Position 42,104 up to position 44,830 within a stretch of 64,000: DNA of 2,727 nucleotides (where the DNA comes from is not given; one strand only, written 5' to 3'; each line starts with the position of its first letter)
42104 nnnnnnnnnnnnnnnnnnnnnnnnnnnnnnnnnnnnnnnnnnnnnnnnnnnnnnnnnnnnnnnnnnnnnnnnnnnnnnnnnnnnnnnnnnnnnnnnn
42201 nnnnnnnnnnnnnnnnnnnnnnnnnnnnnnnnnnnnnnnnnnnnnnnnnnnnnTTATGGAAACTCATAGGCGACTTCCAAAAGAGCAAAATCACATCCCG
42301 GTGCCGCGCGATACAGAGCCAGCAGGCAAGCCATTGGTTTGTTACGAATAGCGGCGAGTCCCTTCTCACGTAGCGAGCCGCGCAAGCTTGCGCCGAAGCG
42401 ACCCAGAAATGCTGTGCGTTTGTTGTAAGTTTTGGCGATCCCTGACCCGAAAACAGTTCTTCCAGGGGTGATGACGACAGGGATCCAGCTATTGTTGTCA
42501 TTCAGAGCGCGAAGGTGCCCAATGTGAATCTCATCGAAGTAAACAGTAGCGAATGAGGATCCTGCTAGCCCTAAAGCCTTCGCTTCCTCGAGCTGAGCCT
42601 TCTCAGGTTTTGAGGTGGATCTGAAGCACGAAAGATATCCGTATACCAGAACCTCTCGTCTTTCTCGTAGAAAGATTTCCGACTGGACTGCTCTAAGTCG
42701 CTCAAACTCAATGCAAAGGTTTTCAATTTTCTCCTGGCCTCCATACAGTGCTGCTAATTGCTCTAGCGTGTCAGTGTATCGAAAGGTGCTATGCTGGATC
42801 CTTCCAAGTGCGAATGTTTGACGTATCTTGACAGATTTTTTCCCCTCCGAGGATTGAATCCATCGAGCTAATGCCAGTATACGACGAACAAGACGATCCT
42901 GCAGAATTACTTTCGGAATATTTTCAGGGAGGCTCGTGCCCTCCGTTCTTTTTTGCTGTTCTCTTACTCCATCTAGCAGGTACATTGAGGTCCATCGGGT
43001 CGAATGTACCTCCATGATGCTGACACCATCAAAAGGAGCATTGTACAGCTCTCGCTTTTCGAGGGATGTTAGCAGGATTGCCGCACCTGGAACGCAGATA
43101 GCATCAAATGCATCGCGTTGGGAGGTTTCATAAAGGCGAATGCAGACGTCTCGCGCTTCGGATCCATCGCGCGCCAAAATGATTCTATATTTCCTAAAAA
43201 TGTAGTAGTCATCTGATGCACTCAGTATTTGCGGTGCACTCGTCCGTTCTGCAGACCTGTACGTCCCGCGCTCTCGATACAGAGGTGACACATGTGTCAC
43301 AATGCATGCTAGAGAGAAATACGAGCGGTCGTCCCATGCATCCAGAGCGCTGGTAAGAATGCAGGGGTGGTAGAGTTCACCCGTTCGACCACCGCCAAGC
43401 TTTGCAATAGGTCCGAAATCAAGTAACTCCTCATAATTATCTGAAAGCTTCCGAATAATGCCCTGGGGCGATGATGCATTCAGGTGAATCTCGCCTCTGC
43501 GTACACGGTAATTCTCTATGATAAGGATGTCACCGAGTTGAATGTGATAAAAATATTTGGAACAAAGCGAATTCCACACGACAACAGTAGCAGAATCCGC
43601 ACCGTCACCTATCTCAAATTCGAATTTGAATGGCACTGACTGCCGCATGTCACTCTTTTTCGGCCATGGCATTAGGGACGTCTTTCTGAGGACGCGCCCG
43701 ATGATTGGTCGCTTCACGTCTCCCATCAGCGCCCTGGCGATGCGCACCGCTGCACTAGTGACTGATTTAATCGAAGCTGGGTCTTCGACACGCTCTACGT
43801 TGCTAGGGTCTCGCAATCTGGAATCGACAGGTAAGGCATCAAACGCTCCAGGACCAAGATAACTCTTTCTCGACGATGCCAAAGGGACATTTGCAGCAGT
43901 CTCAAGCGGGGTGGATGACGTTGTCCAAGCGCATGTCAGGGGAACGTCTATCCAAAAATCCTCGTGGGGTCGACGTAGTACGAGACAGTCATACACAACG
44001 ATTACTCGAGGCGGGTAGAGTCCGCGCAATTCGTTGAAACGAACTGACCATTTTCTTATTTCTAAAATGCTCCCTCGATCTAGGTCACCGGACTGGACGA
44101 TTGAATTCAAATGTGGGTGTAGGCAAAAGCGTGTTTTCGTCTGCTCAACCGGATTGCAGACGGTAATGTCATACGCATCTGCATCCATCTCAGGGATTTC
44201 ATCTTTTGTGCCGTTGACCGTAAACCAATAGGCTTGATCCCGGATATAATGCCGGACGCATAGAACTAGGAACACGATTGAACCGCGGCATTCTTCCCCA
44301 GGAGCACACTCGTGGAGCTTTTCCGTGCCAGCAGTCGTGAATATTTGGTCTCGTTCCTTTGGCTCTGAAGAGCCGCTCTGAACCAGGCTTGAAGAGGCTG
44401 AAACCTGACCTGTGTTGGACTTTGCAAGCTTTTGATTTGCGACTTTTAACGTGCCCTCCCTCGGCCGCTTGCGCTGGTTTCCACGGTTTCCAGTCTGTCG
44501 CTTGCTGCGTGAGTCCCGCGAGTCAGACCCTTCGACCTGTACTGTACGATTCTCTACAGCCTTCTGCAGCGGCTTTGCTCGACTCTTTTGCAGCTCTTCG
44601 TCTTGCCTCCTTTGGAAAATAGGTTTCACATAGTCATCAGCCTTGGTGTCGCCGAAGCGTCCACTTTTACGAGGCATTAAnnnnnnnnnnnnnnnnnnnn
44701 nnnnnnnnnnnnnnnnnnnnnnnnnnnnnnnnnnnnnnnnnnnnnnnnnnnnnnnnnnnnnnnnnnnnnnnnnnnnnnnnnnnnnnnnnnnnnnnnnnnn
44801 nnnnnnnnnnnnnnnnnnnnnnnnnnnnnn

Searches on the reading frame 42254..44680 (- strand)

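Call 76: search_protein_families(library=pfam, max_evalue=0.01, proteins=[window:42254-44680:-])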
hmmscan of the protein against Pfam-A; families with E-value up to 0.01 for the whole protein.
window:42254-44680:- (808 aa): 2 families
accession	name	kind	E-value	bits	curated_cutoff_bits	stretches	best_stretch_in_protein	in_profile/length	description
PF17659.7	RADX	-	5.1e-13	48.3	33.4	1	156-395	80-304/848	RPA-related protein RADX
PF23910.1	DUF7252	-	0.0091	16.3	27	0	337-375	6-44/117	Domain of unknown function (DUF7252)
